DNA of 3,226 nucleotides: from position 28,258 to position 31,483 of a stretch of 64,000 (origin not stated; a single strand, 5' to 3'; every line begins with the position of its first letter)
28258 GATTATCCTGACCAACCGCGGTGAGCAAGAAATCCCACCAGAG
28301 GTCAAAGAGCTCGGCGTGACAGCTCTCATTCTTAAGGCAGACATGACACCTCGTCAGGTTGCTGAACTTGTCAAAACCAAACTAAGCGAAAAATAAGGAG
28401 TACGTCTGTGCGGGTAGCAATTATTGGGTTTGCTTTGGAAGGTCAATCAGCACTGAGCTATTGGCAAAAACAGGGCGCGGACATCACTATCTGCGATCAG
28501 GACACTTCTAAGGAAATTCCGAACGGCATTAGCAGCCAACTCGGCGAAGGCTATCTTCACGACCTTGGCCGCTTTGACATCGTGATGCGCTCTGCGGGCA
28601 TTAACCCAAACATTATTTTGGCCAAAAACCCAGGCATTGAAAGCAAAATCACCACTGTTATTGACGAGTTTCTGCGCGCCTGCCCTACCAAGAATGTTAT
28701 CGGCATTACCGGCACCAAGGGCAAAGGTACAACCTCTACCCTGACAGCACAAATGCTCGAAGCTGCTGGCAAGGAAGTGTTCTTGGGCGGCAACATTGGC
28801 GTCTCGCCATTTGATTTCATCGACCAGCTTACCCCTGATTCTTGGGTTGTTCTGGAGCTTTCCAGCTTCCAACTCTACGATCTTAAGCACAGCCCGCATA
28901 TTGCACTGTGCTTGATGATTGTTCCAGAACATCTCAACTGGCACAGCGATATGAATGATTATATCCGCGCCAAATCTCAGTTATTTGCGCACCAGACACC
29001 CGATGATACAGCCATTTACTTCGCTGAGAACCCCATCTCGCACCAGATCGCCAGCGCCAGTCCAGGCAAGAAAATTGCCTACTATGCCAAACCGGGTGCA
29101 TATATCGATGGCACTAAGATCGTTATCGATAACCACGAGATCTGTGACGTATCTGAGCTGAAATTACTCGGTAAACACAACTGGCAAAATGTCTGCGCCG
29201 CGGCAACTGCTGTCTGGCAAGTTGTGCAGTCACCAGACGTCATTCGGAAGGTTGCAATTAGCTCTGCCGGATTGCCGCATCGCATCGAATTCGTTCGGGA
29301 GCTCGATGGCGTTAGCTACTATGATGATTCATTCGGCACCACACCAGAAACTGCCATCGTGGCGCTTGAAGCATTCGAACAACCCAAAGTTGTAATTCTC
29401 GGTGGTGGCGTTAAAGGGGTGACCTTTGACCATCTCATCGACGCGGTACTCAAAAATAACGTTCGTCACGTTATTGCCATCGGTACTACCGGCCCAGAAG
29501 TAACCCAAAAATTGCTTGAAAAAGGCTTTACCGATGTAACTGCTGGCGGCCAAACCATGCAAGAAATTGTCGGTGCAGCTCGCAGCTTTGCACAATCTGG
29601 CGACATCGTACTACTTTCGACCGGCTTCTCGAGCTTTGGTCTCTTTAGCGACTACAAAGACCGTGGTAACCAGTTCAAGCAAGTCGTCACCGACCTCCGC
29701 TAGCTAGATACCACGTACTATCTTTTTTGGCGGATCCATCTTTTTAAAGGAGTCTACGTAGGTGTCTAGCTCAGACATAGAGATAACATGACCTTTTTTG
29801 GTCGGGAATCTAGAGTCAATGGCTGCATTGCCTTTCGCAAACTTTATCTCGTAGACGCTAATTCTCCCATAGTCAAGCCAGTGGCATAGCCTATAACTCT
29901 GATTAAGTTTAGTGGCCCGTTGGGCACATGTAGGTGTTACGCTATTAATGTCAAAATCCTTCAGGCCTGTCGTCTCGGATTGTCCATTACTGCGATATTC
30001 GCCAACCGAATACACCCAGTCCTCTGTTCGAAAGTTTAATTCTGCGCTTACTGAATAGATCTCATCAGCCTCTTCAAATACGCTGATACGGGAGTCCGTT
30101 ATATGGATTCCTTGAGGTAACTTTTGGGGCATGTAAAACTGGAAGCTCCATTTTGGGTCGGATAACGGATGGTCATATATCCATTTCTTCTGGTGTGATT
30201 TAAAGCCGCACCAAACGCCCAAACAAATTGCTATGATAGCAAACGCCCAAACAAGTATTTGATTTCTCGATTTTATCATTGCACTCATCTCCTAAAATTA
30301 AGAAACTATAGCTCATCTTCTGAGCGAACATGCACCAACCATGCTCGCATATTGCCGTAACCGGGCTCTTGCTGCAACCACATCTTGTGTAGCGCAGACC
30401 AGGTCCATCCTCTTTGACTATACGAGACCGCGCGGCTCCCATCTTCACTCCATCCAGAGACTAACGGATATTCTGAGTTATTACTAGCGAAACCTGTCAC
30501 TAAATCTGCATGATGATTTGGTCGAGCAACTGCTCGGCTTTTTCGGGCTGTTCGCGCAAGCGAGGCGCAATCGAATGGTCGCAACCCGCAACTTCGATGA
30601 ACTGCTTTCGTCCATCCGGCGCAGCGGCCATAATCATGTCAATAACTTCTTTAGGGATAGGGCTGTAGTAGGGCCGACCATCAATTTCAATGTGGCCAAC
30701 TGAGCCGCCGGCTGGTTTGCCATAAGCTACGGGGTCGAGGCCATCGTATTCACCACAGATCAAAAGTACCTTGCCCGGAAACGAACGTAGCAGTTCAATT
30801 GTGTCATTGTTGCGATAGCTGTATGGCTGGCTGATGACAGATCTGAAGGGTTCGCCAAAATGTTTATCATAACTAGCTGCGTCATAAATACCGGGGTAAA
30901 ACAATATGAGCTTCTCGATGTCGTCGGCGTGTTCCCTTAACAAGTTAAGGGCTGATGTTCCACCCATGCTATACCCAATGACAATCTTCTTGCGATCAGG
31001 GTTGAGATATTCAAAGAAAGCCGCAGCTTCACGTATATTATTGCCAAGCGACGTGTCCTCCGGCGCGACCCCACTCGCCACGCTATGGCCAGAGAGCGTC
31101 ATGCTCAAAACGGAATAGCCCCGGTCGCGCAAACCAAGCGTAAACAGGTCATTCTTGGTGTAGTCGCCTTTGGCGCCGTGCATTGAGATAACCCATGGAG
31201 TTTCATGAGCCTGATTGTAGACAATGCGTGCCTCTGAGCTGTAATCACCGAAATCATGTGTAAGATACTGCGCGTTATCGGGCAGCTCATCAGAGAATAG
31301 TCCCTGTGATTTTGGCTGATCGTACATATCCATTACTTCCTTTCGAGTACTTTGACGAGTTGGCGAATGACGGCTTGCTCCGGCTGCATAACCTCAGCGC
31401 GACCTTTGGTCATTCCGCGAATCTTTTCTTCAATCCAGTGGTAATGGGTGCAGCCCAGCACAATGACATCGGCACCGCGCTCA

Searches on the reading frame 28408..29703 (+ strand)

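Call 25: search_protein_families(library=pfam, proteins=[window:28408-29703:+], max_evalue=0.00001)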
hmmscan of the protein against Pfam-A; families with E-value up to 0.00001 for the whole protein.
window:28408-29703:+ (431 aa): 2 families
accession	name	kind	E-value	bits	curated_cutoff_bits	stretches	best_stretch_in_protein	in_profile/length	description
PF08245.18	Mur_ligase_M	-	2.5e-23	83.5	24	1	100-268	1-199/200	Mur ligase middle domain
PF02875.26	Mur_ligase_C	-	4.1e-10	41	28.4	1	291-404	1-124/127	Mur ligase, glutamate ligase domain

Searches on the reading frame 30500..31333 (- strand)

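Call 107: search_protein_families(library=pfam, proteins=[window:30500-31333:-], max_evalue=0.0001)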
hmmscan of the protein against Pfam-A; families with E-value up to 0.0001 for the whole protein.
window:30500-31333:- (277 aa): 3 families
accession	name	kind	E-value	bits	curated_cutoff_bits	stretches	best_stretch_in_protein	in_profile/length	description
PF12146.15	Hydrolase_4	-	5.7e-10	39.3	27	1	47-153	6-115/239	Serine aminopeptidase, S33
PF12697.13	Abhydrolase_6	-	5e-07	31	26.3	1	66-143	21-85/217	Alpha/beta hydrolase family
PF00561.26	Abhydrolase_1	-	3.8e-06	27.2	25.8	0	70-144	25-99/245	alpha/beta hydrolase fold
